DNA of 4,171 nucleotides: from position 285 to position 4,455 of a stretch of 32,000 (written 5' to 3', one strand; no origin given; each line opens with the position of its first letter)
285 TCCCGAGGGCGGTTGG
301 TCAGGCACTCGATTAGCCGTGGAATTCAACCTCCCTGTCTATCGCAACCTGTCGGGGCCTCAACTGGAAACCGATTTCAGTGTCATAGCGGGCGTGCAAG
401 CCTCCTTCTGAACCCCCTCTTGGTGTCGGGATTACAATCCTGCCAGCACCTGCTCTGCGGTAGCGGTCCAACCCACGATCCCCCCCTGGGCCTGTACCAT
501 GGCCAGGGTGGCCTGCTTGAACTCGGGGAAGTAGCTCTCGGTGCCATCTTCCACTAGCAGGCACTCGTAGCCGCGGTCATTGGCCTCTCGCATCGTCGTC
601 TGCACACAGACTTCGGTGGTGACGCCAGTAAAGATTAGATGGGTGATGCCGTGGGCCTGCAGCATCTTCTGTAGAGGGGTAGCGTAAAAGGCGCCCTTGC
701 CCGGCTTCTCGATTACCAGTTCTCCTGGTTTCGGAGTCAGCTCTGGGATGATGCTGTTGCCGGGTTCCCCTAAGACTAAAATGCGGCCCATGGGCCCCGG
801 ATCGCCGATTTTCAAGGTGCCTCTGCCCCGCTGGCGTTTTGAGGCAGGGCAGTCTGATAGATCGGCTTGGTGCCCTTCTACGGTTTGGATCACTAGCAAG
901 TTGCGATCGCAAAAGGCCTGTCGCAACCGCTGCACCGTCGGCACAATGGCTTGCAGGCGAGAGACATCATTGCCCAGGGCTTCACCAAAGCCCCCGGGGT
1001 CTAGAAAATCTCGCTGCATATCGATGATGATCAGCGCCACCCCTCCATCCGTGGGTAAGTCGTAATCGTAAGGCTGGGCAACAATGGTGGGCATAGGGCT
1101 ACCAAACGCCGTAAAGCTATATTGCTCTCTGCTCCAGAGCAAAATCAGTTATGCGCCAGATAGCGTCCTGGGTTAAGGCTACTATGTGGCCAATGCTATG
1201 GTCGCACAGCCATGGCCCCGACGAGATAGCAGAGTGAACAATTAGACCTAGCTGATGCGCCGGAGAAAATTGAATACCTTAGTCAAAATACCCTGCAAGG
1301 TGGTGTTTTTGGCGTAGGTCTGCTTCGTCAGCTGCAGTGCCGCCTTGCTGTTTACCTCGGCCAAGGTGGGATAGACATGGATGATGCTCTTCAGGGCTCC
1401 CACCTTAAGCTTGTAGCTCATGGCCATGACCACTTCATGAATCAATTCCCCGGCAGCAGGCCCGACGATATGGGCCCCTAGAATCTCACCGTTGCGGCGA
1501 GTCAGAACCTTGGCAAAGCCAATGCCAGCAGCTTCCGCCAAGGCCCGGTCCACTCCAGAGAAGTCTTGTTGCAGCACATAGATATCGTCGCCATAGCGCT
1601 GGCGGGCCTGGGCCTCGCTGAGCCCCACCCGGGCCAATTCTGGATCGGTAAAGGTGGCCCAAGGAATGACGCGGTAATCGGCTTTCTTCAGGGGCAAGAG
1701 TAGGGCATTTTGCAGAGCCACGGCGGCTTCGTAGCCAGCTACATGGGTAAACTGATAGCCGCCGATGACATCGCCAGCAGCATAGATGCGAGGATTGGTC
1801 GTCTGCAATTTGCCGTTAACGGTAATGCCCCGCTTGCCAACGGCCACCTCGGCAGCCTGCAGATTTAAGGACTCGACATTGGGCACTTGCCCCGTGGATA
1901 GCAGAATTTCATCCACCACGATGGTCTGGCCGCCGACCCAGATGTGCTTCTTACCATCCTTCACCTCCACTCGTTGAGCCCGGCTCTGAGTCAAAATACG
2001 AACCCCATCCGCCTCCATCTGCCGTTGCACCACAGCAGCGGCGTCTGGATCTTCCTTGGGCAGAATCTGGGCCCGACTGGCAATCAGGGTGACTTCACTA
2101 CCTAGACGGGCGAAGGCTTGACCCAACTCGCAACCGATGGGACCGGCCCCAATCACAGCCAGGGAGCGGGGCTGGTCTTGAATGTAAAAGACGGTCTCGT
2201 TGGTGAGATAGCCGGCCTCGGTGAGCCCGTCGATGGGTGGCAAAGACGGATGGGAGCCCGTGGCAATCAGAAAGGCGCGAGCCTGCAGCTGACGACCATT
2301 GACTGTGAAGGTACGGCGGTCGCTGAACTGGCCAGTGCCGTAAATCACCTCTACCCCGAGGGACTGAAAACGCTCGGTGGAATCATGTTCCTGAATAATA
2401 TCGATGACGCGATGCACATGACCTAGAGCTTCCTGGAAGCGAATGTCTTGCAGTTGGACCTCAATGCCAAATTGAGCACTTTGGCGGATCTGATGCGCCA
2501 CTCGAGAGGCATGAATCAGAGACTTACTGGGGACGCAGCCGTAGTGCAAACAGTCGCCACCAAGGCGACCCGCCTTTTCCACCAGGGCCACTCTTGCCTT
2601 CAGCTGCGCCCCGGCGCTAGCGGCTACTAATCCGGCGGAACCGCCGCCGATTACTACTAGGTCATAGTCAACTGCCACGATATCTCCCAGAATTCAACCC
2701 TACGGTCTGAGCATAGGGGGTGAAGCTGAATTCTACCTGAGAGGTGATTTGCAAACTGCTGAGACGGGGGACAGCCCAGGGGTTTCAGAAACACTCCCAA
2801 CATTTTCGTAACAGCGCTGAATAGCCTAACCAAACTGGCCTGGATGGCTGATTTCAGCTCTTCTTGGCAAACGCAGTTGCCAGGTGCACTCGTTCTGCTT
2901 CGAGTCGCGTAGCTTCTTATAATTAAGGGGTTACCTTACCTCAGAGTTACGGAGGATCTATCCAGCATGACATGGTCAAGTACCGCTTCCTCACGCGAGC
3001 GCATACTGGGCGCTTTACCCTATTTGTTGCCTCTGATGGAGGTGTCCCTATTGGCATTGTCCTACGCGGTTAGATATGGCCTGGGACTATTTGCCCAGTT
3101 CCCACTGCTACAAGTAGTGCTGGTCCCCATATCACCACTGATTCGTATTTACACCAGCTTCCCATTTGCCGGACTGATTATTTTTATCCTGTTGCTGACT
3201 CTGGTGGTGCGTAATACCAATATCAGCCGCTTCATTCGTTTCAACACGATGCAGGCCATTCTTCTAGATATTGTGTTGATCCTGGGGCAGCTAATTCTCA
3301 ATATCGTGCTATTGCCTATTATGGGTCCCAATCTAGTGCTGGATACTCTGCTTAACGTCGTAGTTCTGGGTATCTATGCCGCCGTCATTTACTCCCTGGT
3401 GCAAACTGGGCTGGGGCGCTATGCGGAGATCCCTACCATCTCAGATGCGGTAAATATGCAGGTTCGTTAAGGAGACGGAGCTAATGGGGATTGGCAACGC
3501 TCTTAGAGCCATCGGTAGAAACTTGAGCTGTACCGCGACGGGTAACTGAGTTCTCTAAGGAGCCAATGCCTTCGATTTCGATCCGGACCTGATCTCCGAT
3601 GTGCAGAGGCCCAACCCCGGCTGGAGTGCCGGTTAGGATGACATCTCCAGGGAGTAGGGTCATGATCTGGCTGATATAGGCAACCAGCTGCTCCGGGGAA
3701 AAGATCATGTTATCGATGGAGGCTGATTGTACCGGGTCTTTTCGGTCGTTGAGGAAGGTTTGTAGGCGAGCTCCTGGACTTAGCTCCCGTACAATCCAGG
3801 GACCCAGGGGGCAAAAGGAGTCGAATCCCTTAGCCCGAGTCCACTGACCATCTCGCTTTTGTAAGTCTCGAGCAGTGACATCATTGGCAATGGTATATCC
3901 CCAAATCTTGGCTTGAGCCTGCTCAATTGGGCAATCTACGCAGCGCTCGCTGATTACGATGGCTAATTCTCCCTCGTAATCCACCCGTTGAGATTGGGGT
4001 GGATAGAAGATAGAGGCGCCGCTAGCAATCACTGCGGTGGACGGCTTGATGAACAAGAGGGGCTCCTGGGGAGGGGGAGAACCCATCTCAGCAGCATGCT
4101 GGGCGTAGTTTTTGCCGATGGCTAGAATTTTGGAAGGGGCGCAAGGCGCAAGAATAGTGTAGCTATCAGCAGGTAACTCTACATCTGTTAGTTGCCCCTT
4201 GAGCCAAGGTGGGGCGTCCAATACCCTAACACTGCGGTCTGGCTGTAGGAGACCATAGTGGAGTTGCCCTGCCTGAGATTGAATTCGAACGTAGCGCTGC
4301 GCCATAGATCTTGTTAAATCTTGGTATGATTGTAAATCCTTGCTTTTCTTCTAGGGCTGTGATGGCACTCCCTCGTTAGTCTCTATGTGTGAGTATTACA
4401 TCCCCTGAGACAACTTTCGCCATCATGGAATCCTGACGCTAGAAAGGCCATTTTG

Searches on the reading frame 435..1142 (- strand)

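Call 80: search_protein_families(library=pfam, proteins=[window:435-1142:-], max_evalue=0.0001)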
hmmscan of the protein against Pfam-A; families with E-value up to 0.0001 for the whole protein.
window:435-1142:- (236 aa): 1 family
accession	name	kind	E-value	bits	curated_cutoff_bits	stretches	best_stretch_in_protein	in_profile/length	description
PF00857.26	Isochorismatase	-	6.3e-41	140.8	27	1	36-224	2-171/175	Isochorismatase domain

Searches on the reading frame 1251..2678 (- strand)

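Call 80: search_protein_families(library=pfam, proteins=[window:1251-2678:-], max_evalue=0.0001)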
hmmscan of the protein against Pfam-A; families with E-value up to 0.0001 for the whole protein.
window:1251-2678:- (476 aa): 9 families
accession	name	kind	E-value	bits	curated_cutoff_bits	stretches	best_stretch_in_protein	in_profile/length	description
PF07992.20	Pyr_redox_2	-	6.1e-61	206.8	26.1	1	5-318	1-291/291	Pyridine nucleotide-disulphide oxidoreductase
PF02852.28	Pyr_redox_dim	-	1.1e-27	96.8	25.3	1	338-445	1-108/110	Pyridine nucleotide-disulphide oxidoreductase, dimerisation domain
PF00070.33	Pyr_redox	-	4.4e-27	94.8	22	1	173-243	2-72/82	Pyridine nucleotide-disulphide oxidoreductase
PF13738.12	Pyr_redox_3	-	9.7e-11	41.9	30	1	126-302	118-305/305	Pyridine nucleotide-disulphide oxidoreductase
PF01134.28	GIDA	-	1.9e-10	40.8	22.1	1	6-66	1-58/391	Glucose inhibited division protein A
PF13450.12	NAD_binding_8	-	4e-08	33.9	21.9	1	9-46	1-38/68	NAD(P)-binding Rossmann-like domain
PF12831.13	FAD_oxidored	-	4.6e-08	33.2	27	1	6-45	1-40/416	FAD dependent oxidoreductase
PF03486.20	HI0933_like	-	1.5e-07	31.6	50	1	6-40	2-36/244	HI0933-like protein Rossmann domain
PF01266.30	DAO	-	1.7e-07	31.5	27.9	0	6-40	1-35/353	FAD dependent oxidoreductase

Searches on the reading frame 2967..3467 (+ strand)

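Call 80: search_protein_families(library=pfam, proteins=[window:2967-3467:+], max_evalue=0.0001)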
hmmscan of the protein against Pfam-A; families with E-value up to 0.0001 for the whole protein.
window:2967-3467:+ (167 aa): 1 family
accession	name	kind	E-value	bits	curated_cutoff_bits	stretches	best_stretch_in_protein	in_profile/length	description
PF16166.10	TIC20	-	1.6e-22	80.7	28.6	1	12-161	36-180/181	Chloroplast import apparatus Tic20-like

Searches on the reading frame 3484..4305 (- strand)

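Call 80: search_protein_families(library=pfam, proteins=[window:3484-4305:-], max_evalue=0.0001)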
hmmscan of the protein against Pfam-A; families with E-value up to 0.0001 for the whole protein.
window:3484-4305:- (274 aa): 2 families
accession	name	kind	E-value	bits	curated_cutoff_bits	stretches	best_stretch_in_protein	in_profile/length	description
PF01557.24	FAA_hydrolase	-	2.9e-68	230.1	23.9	1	59-254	1-213/214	Fumarylacetoacetate (FAA) hydrolase C-terminal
PF10370.14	Rv2993c-like_N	-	4.3e-11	44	21.3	1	4-54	2-50/50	Rv2993c-like, N-terminal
